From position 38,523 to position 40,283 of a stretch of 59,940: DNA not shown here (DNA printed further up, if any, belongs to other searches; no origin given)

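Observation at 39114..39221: GlmE homologue: substrate-pocket segment diverges from the canonical glutamate-binding motif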

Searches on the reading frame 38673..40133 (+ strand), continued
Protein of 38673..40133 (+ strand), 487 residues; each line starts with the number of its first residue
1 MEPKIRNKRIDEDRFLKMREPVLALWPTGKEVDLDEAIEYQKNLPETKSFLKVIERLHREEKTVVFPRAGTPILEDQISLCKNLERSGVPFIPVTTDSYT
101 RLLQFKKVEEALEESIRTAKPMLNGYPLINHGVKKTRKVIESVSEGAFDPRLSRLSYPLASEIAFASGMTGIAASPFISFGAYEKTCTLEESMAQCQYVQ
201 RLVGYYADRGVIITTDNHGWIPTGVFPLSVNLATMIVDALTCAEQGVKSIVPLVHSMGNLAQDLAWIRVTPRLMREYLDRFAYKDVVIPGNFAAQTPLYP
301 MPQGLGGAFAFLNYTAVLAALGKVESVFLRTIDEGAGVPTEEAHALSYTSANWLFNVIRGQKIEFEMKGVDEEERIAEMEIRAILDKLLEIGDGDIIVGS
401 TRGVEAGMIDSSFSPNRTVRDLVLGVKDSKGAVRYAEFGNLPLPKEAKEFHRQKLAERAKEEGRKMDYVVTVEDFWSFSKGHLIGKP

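Call 36: list_cluster_members(proteins=[P0121, P0122, P0123, P0124, P0148, P0173, P0174, P0183, P0138, P0186])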
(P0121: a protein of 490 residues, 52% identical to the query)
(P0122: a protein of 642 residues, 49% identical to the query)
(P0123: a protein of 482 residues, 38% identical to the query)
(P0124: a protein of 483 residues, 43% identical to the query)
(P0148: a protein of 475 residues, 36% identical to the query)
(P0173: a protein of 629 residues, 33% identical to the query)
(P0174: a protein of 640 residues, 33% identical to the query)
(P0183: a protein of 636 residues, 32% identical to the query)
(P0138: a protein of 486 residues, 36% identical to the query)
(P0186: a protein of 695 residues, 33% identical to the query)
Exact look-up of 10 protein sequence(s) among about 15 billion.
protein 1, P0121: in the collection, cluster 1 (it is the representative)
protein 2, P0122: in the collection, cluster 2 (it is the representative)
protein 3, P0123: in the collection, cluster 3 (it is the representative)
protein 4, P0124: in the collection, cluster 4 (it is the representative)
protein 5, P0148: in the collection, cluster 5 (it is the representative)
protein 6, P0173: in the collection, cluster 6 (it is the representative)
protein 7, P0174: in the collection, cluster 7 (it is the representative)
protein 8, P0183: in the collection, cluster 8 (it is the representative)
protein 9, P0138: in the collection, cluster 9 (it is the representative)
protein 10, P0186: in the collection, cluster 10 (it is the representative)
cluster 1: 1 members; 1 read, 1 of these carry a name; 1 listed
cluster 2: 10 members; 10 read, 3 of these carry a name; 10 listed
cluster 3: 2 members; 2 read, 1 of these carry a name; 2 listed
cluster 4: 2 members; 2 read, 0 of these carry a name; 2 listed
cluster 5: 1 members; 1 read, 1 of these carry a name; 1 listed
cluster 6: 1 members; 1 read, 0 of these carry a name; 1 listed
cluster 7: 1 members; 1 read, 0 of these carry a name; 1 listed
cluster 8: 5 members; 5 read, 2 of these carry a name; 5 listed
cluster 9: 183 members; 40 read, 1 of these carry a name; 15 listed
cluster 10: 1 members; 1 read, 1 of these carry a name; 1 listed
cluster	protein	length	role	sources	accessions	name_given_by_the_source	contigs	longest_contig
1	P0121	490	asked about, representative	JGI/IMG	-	methylaspartate mutase epsilon subunit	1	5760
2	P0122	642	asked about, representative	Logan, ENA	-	-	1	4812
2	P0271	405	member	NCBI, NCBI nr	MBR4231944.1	MAG: methylaspartate mutase subunit S, partial [Oscillospiraceae bacterium] | methylaspartate mutase subunit S [Oscillospiraceae bacterium]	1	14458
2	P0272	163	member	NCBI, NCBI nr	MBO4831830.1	MAG: methylaspartate mutase subunit S [Oscillospiraceae bacterium] | methylaspartate mutase subunit S [Oscillospiraceae bacterium]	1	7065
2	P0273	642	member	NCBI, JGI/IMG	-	methylaspartate mutase epsilon subunit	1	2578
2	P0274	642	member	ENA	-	-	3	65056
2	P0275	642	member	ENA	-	-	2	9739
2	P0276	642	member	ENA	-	-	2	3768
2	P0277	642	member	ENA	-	-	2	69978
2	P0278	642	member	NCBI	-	-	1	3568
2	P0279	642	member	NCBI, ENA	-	-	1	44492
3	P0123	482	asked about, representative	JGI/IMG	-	methylaspartate mutase epsilon subunit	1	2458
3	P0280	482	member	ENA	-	-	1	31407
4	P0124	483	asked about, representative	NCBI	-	-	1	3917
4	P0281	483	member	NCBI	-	-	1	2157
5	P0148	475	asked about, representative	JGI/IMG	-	methylaspartate mutase epsilon subunit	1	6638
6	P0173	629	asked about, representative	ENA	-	-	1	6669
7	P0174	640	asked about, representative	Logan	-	-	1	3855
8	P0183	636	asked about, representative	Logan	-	-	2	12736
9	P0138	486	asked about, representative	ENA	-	-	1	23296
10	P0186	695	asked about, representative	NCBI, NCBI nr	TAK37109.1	MAG: methylaspartate mutase subunit S [Chloroflexota bacterium]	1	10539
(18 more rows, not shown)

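Call 40: find_encoding_contigs(protein=P0277, flank=10000, max_places=2)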
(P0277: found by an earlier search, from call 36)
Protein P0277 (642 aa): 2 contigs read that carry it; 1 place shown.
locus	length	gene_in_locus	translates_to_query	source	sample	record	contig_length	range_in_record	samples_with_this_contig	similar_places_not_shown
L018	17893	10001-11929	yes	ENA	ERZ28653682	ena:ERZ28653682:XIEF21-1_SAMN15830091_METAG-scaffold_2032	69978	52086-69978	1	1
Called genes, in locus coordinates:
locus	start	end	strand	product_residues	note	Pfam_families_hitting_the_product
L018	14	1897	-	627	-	PF06808:DctM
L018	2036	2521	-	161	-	PF08905:DUF1850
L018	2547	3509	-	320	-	PF16868:NMT1_3, PF09084:NMT1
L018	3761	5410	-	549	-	PF16962:ABC_export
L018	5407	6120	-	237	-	PF00005:ABC_tran, PF13304:AAA_21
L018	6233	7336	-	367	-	PF10988:DUF2807 (faint), PF13349:DUF4097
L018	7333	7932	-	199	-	PF22564:HAAS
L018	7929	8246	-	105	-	PF13601:HTH_34 (weak), PF03551:PadR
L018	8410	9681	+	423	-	PF07690:MFS_1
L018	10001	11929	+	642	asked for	PF06368:Met_asp_mut_E, PF02310:B12-binding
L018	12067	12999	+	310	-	PF06325:PrmA, PF05175:MTS, PF08242:Methyltransf_12 (faint), PF13489:Methyltransf_23 (weak), PF13847:Methyltransf_31 (weak), PF13649:Methyltransf_25 (weak)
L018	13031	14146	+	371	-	-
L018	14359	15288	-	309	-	PF13489:Methyltransf_23 (weak), PF13649:Methyltransf_25, PF13847:Methyltransf_31, PF08241:Methyltransf_11, PF08242:Methyltransf_12 (faint)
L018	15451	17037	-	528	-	PF00501:AMP-binding, PF13193:AMP-binding_C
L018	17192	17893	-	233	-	?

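Call 41: find_encoding_contigs(protein=P0071, flank=10000, max_places=2)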
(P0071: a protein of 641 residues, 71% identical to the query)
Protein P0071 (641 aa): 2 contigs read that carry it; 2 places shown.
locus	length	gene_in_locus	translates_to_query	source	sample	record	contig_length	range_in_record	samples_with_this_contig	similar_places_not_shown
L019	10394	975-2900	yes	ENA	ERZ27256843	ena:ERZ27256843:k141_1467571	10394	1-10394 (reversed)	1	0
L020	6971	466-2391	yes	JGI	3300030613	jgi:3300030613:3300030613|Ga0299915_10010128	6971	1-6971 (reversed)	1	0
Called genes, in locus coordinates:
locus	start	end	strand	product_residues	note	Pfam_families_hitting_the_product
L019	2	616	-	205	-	?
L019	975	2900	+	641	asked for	PF06368:Met_asp_mut_E, PF02310:B12-binding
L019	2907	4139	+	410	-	PF02515:CoA_transf_3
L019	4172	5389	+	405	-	PF02515:CoA_transf_3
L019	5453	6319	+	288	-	PF00378:ECH_1, PF16113:ECH_2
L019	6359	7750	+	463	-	PF03972:MmgE_PrpD_N, PF19305:MmgE_PrpD_C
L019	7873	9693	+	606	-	PF02730:AFOR_N, PF01314:AFOR_C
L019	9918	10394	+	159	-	?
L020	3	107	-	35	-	?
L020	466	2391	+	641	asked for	PF06368:Met_asp_mut_E, PF02310:B12-binding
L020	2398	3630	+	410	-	PF02515:CoA_transf_3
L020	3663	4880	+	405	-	PF02515:CoA_transf_3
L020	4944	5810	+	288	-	PF00378:ECH_1, PF16113:ECH_2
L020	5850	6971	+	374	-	?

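Call 48: search_protein_families(library=ncbifam, proteins=[L005:13287-15404:+], max_evalue=1e-10)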
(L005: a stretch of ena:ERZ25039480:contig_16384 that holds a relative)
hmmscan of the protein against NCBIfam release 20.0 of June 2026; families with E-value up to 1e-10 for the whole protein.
L005:13287-15404:+ (706 aa): 20 families
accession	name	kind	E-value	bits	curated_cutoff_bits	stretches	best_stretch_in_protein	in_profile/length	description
TIGR03997.1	mycofact_OYE_2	equivalog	5.1e-107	358.9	793.15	1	17-706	1-645/645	mycofactocin system FadH/OYE family oxidoreductase 2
NF045599.1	bili_reduct_long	exception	5.3e-99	332.2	750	1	18-706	1-641/641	bilirubin reductase, long form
NF041087.1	bile_acid_BaiCD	equivalog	1.1e-87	294.7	825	1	15-706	1-642/642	bile acid Fe-S flavoenzyme BaiCD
TIGR03996.1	mycofact_OYE_1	hypoth_equivalog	7.1e-47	160.2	627.9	1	54-701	36-631/633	mycofactocin system FadH/OYE family oxidoreductase 1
NF045592.1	bili_reduct_N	equivalog_domain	1.7e-46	159.1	425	1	17-400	1-350/363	bilirubin reductase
NF010047.0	PRK13523.1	equivalog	8.6e-42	143.4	431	1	17-244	4-217/339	NADPH dehydrogenase NamA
NF006101.0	PRK08255.1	equivalog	5.9e-32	110.6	1078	1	11-286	392-659/768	bifunctional salicylyl-CoA 5-hydroxylase/oxidoreductase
NF007899.0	PRK10605.1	subfamily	6.8e-25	88.1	403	1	15-234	3-225/365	N-ethylmaleimide reductase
NF009410.0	PRK12771.1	subfamily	3e-18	65.7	516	1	420-539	135-254/566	NAD(P)-binding protein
TIGR02053.1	MerA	equivalog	8.1e-14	51.5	454.45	0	506-675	125-277/465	mercury(II) reductase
NF009454.0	PRK12814.1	equivalog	1.1e-13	50.5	916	0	420-543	190-313/657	putative NADPH-dependent glutamate synthase small subunit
NF010590.0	PRK13984.1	equivalog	2.3e-13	49.1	946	1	418-577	283-433/611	putative oxidoreductase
NF009409.0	PRK12770.1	subfamily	3.2e-13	49.5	343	0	419-462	14-57/360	putative glutamate synthase subunit beta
TIGR01350.1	lipoamide_DH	equivalog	9.5e-13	47.6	408.8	0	567-688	170-310/461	dihydrolipoyl dehydrogenase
NF003437.0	PRK04965.1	equivalog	1.3e-12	47.4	392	0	566-681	140-269/378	NADH:flavorubredoxin reductase NorW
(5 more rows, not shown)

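Call 49: predict_structure(alignment_id=A1)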
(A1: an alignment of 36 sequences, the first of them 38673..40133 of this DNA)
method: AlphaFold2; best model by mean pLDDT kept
length: 487 residues; sequences in the alignment: 36
mean_pLDDT: 90.1   pTM: 0.92
mean pLDDT of the five models: 90.1, 86.0, 85.6, 84.1, 83.8
residues with pLDDT >= 90: 341; 70-90: 114; 50-70: 29; < 50: 3
segments of 3 or more residues with pLDDT < 50: 1-3
pLDDT, mean of each block of 10 residues (from residue 1): 64 94 77 94 98 97 89 92 90 89 91 90 88 95 96 91 97 92 89 93 98 96 89 97 97 92 96 97 97 85 64 84 90 59 74 87 84 98 98 95 93 87 93 95 98 98 94 87 83
secondary structure, 60 per line:
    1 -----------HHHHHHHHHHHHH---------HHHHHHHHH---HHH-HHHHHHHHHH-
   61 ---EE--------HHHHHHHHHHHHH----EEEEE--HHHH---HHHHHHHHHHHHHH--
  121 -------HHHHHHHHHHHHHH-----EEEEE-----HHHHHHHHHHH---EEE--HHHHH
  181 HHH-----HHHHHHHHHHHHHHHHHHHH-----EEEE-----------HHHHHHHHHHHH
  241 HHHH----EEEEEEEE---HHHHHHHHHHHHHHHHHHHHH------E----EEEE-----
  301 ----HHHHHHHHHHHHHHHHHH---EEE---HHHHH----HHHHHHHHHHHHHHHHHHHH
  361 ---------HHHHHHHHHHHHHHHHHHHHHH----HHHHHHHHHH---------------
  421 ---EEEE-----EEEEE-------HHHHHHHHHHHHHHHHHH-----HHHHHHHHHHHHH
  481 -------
elements in order: H12-24 H34-42 H50-59 H74-86 E91-95 H98-101 H105-118 H128-141 E147-151 H157-167 E171-173 H176-183 H189-208 E214-217 H229-244 E249-256 H260-280 E292-295 H305-322 E326-328 H332-336 H341-360 H370-391 H396-405 E424-427 E433-437 H445-462 H468-480

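Call 52: fold_search(model_id=the predicted structure, library=pdb)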
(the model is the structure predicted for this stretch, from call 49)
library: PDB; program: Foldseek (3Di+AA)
matches with E <= 10: 1225; with E <= 0.001: 55
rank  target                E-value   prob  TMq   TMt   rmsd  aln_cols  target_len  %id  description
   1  6h9e_B                8.5e-44  1.00  0.95  0.96   1.6       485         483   35  Structure of glutamate mutase reconstituted with homo-coenzyme B12 (released 2019-08-14)
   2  1cb7_B                2.1e-42  1.00  0.95  0.96   1.7       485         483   35  GLUTAMATE MUTASE FROM CLOSTRIDIUM COCHLEARIUM RECONSTITUTED WITH METHYL-COBALAMIN (released 2000-02-28)
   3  8t0v_A                6.9e-10  1.00  0.48  0.45   7.0       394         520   12  Closed state of lysine 5,6-aminomutase from Thermoanaerobacter tengcongensis (released 2024-07-03)
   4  9q1a_C                1.9e-09  1.00  0.49  0.47   6.6       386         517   14  Open state of lysine 5,6-aminomutase from Thermoanaerobacter tengcongensis (released 2025-09-03)
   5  1xrs_A                6.7e-09  1.00  0.46  0.44   8.8       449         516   12  Crystal structure of Lysine 5,6-Aminomutase in complex with PLP, cobalamin, and 5'-deoxyadenosine (released 2004-11-09)
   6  8gju_L                4.3e-08  1.00  0.53  0.39  11.8       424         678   13  Crystal structure of human methylmalonyl-CoA mutase (MMUT) in complex with methylmalonic acidemia type A protein (MMAA (released 2023-08-09)
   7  8gju_K                5.5e-08  1.00  0.51  0.38  12.3       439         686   13  Crystal structure of human methylmalonyl-CoA mutase (MMUT) in complex with methylmalonic acidemia type A protein (MMAA (released 2023-08-09)
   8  8dyl                  6.8e-08  1.00  0.51  0.37   5.3       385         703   11  Crystal structure of human methylmalonyl-CoA mutase bound to aquocobalamin (released 2023-07-12)
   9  3bic_B                1.2e-07  1.00  0.53  0.38  11.8       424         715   12  Crystal structure of human methylmalonyl-CoA mutase (released 2007-12-25)
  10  2xij                  1.9e-07  1.00  0.51  0.36  12.1       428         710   12  Crystal structure of human methylmalonyl-CoA mutase in complex with adenosylcobalamin (released 2010-09-29)
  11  3bic_A                2.1e-07  1.00  0.52  0.37   4.8       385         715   12  Crystal structure of human methylmalonyl-CoA mutase (released 2007-12-25)
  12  8gju_J                2.5e-07  1.00  0.52  0.38  18.3       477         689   11  Crystal structure of human methylmalonyl-CoA mutase (MMUT) in complex with methylmalonic acidemia type A protein (MMAA (released 2023-08-09)
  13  6oxd_A                3.7e-07  1.00  0.46  0.31  24.9       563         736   11  Structure of Mycobacterium tuberculosis methylmalonyl-CoA mutase with adenosyl cobalamin (released 2019-11-13)
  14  4req_A                4.8e-07  1.00  0.45  0.32  23.4       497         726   11  Methylmalonyl-COA Mutase substrate complex (released 1999-01-13)
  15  8gju_H                5.9e-07  1.00  0.51  0.37  12.8       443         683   12  Crystal structure of human methylmalonyl-CoA mutase (MMUT) in complex with methylmalonic acidemia type A protein (MMAA (released 2023-08-09)
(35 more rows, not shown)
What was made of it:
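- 38673..40136 (+): GlmE-type catalytic (epsilon) subunit of an AdoCbl mutase, variant clade 'GlmE*' (487 aa). AF2 pLDDT 90, TM 0.95 to GlmE (calls 49, 52).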
